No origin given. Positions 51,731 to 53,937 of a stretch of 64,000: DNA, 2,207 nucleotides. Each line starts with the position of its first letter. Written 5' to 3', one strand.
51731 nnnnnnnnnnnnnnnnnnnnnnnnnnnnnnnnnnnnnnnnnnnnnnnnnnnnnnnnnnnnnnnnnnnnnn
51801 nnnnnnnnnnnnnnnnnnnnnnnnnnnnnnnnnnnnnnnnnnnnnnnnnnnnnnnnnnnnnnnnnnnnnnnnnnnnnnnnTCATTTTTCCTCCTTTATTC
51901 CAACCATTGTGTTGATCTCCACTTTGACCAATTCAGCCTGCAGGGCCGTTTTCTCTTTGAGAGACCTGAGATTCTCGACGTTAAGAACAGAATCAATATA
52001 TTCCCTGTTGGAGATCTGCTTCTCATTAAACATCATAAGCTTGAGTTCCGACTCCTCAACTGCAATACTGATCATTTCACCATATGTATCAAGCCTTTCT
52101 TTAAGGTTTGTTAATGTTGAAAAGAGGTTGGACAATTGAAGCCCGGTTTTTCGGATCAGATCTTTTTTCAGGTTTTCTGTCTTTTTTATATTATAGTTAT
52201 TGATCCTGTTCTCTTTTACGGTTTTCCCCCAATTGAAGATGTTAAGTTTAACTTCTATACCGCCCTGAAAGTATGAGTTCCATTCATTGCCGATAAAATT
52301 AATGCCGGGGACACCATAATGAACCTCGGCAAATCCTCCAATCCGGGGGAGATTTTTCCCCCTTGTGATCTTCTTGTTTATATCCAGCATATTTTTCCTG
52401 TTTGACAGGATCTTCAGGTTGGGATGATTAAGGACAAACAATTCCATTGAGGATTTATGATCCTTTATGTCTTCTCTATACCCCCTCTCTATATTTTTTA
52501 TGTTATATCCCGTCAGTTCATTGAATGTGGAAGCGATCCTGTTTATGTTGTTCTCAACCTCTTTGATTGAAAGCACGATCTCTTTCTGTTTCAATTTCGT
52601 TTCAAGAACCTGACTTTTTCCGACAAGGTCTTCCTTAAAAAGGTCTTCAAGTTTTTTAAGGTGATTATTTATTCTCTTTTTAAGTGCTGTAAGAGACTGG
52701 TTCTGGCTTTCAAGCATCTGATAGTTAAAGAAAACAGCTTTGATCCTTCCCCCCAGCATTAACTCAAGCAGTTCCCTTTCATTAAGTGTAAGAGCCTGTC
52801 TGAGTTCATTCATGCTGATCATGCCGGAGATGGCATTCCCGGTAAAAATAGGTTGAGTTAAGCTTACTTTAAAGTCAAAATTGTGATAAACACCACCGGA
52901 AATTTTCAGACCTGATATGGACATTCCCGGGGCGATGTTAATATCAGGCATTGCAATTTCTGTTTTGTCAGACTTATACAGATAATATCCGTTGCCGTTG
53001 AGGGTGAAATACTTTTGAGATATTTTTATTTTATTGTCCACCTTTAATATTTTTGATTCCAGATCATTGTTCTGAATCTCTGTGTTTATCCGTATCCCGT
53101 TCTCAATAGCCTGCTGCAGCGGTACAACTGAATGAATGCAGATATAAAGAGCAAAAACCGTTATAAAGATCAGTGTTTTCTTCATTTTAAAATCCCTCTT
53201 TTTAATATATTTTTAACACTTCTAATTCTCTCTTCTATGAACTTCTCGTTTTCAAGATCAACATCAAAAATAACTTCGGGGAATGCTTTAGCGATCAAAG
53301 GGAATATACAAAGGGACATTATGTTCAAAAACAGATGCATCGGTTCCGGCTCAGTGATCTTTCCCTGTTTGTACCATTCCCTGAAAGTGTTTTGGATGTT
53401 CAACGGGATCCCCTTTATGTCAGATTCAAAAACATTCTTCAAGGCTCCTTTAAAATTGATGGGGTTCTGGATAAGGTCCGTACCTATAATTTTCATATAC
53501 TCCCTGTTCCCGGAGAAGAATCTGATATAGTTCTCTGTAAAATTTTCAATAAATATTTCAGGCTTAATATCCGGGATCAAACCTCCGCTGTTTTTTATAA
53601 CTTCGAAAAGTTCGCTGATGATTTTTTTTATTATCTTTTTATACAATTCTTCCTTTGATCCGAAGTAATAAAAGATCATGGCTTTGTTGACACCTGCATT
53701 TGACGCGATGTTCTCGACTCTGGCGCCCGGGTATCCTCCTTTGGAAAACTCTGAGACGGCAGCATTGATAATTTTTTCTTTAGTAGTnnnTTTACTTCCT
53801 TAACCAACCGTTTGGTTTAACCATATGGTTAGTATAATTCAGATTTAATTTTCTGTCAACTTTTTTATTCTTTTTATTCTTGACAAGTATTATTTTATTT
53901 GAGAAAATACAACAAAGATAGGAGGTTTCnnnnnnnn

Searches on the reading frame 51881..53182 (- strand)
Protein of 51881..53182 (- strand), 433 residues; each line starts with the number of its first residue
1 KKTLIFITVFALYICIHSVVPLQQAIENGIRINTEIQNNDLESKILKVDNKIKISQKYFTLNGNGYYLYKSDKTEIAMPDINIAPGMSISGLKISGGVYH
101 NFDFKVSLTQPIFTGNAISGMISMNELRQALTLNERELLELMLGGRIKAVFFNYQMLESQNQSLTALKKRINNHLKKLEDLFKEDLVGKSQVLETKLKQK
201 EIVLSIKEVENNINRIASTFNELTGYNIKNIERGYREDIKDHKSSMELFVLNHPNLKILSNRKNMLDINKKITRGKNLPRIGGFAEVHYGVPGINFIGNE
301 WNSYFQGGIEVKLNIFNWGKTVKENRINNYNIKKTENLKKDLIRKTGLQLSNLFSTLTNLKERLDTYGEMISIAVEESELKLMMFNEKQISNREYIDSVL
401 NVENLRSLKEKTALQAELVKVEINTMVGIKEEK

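Call 73: search_protein_families(library=pfam, proteins=[window:51881-53182:-], max_evalue=0.00001)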
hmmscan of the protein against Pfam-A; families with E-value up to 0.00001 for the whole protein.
window:51881-53182:- (433 aa): 1 family
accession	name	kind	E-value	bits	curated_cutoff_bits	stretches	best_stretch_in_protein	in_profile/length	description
PF02321.23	OEP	-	5.2e-26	92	22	2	246-417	5-176/187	Outer membrane efflux protein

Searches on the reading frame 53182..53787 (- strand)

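Call 73: search_protein_families(library=pfam, proteins=[window:53182-53787:-], max_evalue=0.00001)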
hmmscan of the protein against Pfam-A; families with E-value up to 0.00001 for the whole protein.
window:53182-53787:- (201 aa): 1 family
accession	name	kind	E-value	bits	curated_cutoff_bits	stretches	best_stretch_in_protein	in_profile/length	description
PF00440.29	TetR_N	-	7.6e-14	51.7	24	1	6-50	1-45/47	Bacterial regulatory proteins, tetR family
